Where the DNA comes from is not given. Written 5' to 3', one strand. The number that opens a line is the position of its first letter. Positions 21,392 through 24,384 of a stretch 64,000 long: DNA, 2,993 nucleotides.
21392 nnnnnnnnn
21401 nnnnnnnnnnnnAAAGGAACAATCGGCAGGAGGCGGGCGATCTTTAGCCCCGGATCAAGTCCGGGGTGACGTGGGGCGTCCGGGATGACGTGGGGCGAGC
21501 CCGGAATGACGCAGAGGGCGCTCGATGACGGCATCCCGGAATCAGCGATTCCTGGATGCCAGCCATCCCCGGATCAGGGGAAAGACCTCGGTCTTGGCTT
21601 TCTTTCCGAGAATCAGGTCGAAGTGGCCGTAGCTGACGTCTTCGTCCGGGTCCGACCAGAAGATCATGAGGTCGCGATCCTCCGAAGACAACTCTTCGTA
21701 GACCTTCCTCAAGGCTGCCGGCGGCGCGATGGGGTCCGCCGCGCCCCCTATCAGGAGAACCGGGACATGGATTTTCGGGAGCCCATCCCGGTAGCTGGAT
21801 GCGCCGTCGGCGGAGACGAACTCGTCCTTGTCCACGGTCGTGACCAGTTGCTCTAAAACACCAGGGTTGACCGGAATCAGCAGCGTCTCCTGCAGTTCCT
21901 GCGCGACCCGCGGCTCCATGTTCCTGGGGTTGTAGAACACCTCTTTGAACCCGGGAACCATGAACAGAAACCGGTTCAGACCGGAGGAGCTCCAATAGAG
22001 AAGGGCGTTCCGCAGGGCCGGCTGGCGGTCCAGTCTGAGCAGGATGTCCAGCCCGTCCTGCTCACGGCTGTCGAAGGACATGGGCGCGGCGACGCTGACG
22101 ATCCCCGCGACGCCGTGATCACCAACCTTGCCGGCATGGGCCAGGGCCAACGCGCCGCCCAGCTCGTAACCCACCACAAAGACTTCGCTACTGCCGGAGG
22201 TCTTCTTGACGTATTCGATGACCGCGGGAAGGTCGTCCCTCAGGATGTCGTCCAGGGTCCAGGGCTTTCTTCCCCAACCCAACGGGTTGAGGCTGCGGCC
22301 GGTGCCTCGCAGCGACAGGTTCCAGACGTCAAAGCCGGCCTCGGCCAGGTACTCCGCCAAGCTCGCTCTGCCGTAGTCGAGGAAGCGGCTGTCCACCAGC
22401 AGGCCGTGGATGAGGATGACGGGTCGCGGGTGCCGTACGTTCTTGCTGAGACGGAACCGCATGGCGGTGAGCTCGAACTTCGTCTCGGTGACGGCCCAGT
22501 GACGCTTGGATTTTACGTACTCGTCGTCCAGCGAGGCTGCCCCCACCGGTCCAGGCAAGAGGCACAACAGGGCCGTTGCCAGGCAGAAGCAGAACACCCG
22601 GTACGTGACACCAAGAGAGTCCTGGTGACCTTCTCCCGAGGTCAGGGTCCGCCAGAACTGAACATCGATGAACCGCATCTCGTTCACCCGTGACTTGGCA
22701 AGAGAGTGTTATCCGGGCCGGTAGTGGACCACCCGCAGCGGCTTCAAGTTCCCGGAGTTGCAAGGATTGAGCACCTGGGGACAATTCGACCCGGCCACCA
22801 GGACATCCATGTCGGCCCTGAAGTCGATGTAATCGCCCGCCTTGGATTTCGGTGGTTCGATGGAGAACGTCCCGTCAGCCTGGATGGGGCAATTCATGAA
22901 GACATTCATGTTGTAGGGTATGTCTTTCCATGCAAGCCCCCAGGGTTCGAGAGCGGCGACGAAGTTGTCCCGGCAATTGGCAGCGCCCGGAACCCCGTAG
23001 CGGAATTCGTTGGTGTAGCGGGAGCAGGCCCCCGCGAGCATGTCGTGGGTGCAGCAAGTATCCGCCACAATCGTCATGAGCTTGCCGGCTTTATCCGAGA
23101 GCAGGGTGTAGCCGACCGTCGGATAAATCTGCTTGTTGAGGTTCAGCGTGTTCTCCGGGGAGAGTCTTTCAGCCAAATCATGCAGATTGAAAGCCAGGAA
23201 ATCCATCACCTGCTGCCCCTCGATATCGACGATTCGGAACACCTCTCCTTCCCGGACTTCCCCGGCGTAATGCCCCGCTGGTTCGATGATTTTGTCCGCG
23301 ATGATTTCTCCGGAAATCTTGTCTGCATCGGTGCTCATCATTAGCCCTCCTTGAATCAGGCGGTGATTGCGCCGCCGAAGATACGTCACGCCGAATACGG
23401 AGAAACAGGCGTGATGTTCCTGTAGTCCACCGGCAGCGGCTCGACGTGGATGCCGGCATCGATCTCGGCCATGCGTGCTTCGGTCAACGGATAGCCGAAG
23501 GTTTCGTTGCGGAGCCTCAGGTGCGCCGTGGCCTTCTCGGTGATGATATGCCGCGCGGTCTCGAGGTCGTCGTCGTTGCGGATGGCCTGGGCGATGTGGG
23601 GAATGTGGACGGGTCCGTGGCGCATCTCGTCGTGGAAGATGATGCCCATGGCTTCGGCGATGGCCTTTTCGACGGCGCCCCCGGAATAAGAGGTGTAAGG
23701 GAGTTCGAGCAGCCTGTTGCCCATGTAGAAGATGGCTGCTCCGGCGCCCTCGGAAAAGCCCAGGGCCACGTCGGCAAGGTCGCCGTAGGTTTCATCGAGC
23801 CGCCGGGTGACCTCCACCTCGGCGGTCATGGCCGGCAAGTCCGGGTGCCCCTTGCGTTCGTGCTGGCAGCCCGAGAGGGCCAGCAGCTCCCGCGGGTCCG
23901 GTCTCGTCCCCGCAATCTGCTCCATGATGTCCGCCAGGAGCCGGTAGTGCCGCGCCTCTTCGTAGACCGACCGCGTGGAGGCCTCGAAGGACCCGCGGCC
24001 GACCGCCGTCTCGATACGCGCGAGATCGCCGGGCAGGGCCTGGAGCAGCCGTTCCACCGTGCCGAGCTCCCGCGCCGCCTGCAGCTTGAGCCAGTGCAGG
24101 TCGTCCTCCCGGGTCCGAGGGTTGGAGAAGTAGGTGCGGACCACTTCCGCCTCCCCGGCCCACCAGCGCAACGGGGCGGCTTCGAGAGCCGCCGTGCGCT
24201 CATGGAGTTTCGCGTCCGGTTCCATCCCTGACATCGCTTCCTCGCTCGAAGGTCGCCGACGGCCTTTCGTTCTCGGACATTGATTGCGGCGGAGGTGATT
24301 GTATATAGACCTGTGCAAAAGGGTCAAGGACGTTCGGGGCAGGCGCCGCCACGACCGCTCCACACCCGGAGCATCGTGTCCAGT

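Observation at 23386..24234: Uncharacterised ~285-aa protein family present twice in the catabolic neighbourhood, with ferritin-like E-x-x-H motifs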

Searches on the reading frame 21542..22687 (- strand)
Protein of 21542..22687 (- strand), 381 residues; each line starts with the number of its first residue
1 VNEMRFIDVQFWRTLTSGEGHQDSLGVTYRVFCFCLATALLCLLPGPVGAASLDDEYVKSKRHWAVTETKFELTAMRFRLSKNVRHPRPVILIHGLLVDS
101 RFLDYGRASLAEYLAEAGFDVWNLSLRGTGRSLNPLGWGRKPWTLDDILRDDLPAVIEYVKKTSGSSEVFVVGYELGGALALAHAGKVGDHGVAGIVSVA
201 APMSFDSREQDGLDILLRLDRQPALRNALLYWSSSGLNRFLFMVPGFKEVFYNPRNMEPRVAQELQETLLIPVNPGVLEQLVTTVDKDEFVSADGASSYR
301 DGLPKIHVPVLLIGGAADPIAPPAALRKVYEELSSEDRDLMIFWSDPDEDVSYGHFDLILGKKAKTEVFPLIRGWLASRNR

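Call 10: search_protein_families(library=pfam, proteins=[window:21542-22687:-], max_evalue=0.001)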
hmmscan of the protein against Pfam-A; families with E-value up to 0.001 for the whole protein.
window:21542-22687:- (381 aa): 4 families
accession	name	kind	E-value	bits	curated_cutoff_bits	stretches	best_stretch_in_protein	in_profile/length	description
PF12146.15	Hydrolase_4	-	7.8e-18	65.1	27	2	90-206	7-114/239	Serine aminopeptidase, S33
PF00561.26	Abhydrolase_1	-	1.5e-17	64.5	25.8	1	89-329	2-221/245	alpha/beta hydrolase fold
PF12697.13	Abhydrolase_6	-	4.5e-14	54.1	26.3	1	90-326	1-184/217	Alpha/beta hydrolase family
PF01738.24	DLH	-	2.1e-05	24.7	21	0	147-190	75-119/217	Dienelactone hydrolase family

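Call 27: search_protein_families(library=ncbifam, proteins=[window:21542-22687:-], max_evalue=0.00001)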
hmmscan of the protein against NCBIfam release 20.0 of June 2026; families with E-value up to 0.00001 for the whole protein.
window:21542-22687:- (381 aa): 4 families
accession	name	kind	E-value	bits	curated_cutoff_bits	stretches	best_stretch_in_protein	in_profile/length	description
TIGR01836.1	PHA_synth_III_C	subfamily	1.5e-14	53.8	365.3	1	65-209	42-177/350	class III poly(R)-hydroxyalkanoic acid synthase subunit PhaC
NF005898.0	PRK07868.1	equivalog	1.1e-07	30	925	0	88-203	68-177/994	acyl-CoA synthetase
TIGR02427.1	protocat_pcaD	equivalog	5.6e-06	25.9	255.85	0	298-333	184-219/251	3-oxoadipate enol-lactonase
NF047920.1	lactonase_UilS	equivalog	9.3e-06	25.6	400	0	75-198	12-127/285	UilS family quorum-quenching N-acyl-homoserine lactonase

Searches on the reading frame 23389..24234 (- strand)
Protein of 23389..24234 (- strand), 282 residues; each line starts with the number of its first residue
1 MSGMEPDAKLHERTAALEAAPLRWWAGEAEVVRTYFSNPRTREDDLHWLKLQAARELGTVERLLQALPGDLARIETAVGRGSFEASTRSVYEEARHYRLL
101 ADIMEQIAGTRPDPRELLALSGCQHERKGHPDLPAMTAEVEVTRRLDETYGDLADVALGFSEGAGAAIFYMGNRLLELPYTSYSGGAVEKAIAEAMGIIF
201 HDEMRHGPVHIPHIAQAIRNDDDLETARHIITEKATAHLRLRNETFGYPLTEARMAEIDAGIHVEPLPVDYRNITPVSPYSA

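Call 8: search_protein_families(library=pfam, proteins=[window:23389-24234:-], max_evalue=10)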
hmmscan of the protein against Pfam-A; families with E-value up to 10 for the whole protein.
window:23389-24234:- (282 aa): 0 families

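Call 9: search_protein_families(library=ncbifam, proteins=[window:23389-24234:-], max_evalue=10)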
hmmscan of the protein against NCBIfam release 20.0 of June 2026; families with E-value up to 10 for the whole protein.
window:23389-24234:- (282 aa): 1 family
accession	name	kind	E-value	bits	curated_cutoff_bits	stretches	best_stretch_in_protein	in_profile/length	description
NF041931.2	MzaA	equivalog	0.05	12.4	800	1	55-223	267-432/726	MZA anti-phage system associated sigma-70 family RNA polymerase sigma factor MzaA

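Call 13: find_homologous_proteins(query=window:23389-24234:-)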
Query window:23389-24234:- (282 aa): 79 proteins with E <= 0.001 among 7029 candidates.
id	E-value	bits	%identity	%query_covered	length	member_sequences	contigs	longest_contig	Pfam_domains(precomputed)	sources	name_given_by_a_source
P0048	1.1e-176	604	96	100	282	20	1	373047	-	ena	-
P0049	1.6e-168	577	93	100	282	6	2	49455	-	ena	-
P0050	4.7e-165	566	90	100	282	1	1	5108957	-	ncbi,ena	-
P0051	5.6e-165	566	90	100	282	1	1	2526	-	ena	-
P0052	6.4e-164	562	91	100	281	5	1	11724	-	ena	-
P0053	8.8e-164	562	90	100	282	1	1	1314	-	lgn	-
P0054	1.2e-163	561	89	100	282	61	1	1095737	-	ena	-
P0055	1.2e-163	561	90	100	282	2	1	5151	-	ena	-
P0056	1.2e-162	558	89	100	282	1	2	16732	-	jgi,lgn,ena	-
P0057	5.8e-162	556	89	100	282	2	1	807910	-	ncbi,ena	-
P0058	4.0e-161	553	89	100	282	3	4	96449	-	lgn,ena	-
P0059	4.1e-161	553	89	100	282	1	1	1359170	-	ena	-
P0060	4.2e-160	550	88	100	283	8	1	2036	-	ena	-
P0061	1.1e-159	548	88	100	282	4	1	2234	-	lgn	-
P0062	2.0e-159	547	87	100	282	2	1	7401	-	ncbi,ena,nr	ncbi:MAG: hypothetical protein OXK20_04205 [Deltaproteobacteria bacterium]|nr:hypothetical protein [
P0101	1.9e-64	236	88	26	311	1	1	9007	-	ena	-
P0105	4.8e-29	120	36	90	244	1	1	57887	-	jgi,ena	-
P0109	9.0e-22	96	31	94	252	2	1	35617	-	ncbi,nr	ncbi:MAG: hypothetical protein HW416_473 [Chloroflexi bacterium]|nr:hypothetical protein [Chloroflex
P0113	5.2e-14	71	33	95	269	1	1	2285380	-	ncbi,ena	-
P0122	4.3e-11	61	29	90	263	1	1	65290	-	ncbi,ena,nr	ncbi:MAG: hypothetical protein EXR39_06370 [Betaproteobacteria bacterium]|nr:hypothetical protein [B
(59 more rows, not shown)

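Call 58: find_encoding_contigs(protein=P0105, flank=7000, max_places=2)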
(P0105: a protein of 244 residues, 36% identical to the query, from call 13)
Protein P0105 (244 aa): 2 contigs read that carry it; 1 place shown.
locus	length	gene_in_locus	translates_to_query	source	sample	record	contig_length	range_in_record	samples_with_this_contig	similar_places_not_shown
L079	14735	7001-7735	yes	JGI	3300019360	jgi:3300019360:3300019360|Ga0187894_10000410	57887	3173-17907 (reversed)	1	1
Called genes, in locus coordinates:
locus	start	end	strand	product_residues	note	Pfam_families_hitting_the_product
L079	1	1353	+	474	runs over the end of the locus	PF21710:Spt6_S1 (faint), PF00575:S1, PF23459:S1_RRP5 (weak), PF00575:S1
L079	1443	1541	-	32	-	-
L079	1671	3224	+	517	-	PF00881:Nitroreductase (weak)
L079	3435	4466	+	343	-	-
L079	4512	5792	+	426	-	PF01943:Polysacc_synt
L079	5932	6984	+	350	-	PF04909:Amidohydro_2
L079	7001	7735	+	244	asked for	-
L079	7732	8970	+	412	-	PF13439:Glyco_transf_4, PF13579:Glyco_trans_4_4, PF00534:Glycos_transf_1, PF13692:Glyco_trans_1_4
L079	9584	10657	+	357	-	PF13506:Glyco_transf_21 (weak), PF13641:Glyco_tranf_2_3, PF00535:Glycos_transf_2, PF10111:Glyco_tranf_2_2, PF13632:Glyco_trans_2_3 (weak)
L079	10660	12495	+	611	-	PF01593:Amino_oxidase, PF01946:Thi4 (faint), PF13450:NAD_binding_8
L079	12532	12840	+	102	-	-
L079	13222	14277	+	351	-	PF01408:GFO_IDH_MocA, PF02894:GFO_IDH_MocA_C, PF22725:GFO_IDH_MocA_C3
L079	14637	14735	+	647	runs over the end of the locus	PF13231:PMT_2 (weak)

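Call 59: find_encoding_contigs(protein=P0122, flank=7000, max_places=2)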
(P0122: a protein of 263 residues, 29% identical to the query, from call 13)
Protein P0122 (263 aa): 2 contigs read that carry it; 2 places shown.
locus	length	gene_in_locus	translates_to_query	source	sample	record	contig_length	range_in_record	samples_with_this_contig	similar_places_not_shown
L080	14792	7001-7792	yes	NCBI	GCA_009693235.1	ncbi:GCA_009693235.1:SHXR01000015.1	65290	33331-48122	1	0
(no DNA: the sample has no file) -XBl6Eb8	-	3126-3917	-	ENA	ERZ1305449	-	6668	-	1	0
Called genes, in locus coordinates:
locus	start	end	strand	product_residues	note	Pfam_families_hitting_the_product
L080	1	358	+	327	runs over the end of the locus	PF03401:TctC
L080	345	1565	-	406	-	PF00512:HisKA, PF02518:HATPase_c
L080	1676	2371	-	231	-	PF00072:Response_reg, PF00486:Trans_reg_C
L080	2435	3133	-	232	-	PF01895:PhoU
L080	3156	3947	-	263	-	PF02463:SMC_N (faint), PF00005:ABC_tran, PF13401:AAA_22 (weak), PF13304:AAA_21 (weak)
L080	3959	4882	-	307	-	PF00528:BPD_transp_1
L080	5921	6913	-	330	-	PF12849:PBP_like_2, PF12727:PBP_like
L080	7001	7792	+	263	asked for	-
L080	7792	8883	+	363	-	PF03401:TctC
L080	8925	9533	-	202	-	PF20256:MoCoBD_2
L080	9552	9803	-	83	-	-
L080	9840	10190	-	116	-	PF02738:MoCoBD_1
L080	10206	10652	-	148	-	-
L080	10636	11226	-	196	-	PF20256:MoCoBD_2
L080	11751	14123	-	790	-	PF01315:Ald_Xan_dh_C, PF02738:MoCoBD_1, PF20256:MoCoBD_2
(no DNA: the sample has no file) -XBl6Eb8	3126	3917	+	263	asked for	-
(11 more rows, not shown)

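Call 60: find_encoding_contigs(protein=P0113, flank=7000, max_places=1)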
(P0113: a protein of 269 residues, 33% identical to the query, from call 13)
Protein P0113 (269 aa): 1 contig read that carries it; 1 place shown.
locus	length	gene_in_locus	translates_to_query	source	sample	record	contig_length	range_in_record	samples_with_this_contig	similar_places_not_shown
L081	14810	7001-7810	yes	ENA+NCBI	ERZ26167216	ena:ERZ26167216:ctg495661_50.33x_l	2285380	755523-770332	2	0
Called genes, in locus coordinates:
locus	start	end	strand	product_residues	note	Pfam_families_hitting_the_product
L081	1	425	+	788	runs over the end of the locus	PF01315:Ald_Xan_dh_C, PF02738:MoCoBD_1, PF20256:MoCoBD_2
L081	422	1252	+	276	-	PF00941:FAD_binding_5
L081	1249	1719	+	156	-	PF00111:Fer2, PF13085:Fer2_3, PF01799:Fer2_2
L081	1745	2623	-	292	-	-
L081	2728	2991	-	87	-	PF00578:AhpC-TSA (weak)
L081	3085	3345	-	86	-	-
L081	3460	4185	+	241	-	-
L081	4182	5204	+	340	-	PF01212:Beta_elim_lyase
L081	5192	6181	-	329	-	PF12838:Fer4_7, PF13484:Fer4_16 (weak)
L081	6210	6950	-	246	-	PF01925:TauE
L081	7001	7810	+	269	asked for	-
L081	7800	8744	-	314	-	PF01488:Shikimate_DH (faint), PF03446:NAD_binding_2, PF03807:F420_oxidored (weak), PF14833:NAD_binding_11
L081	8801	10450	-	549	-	PF00118:Cpn60_TCP1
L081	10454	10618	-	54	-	-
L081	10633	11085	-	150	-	PF13577:SnoaL_4 (weak), PF00866:Ring_hydroxyl_B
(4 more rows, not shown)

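Call 61: find_encoding_contigs(protein=P0109, flank=7000, max_places=1)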
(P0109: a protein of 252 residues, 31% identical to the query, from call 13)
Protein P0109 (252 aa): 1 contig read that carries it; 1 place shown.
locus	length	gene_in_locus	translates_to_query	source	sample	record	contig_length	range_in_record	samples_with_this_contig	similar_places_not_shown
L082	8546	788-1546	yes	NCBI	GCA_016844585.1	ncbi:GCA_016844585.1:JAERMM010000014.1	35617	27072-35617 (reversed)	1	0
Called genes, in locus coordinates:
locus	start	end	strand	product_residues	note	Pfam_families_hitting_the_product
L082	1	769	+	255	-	PF00496:SBP_bac_5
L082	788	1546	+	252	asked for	-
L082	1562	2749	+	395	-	PF01408:GFO_IDH_MocA, PF22725:GFO_IDH_MocA_C3, PF02894:GFO_IDH_MocA_C (weak)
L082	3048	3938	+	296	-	PF02900:LigB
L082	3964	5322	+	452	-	PF00355:Rieske, PF00848:Ring_hydroxyl_A (weak)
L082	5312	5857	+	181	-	PF13577:SnoaL_4, PF00866:Ring_hydroxyl_B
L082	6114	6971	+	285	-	PF00582:Usp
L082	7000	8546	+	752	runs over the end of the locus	PF01315:Ald_Xan_dh_C, PF02738:MoCoBD_1, PF20256:MoCoBD_2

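Call 66: predict_structure(alignment_id=A4)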
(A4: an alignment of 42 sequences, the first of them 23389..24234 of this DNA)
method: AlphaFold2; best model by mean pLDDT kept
length: 282 residues; sequences in the alignment: 42
mean_pLDDT: 91.9   pTM: 0.89
mean pLDDT of the five models: 91.9, 91.3, 90.7, 90.1, 89.6
residues with pLDDT >= 90: 215; 70-90: 62; 50-70: 4; < 50: 1
segments of 3 or more residues with pLDDT < 50: none
pLDDT, mean of each block of 10 residues (from residue 1): 72 91 96 97 97 95 94 93 92 97 98 95 82 93 95 88 83 96 97 97 85 86 95 96 94 98 92 83 78
secondary structure, 60 per line:
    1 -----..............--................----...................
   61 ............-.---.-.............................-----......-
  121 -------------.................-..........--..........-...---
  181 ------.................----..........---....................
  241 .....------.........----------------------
elements in order: H6-19 H22-37 H42-72 H80-108 H114-119 H134-150 H152-161 H164-173 H187-203 H208-217 H221-245 H252-260

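Call 73: search_protein_families(library=pfam, proteins=[P0101], max_evalue=0.01)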
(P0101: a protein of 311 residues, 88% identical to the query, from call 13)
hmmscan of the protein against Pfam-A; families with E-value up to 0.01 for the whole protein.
P0101 (311 aa): 0 families
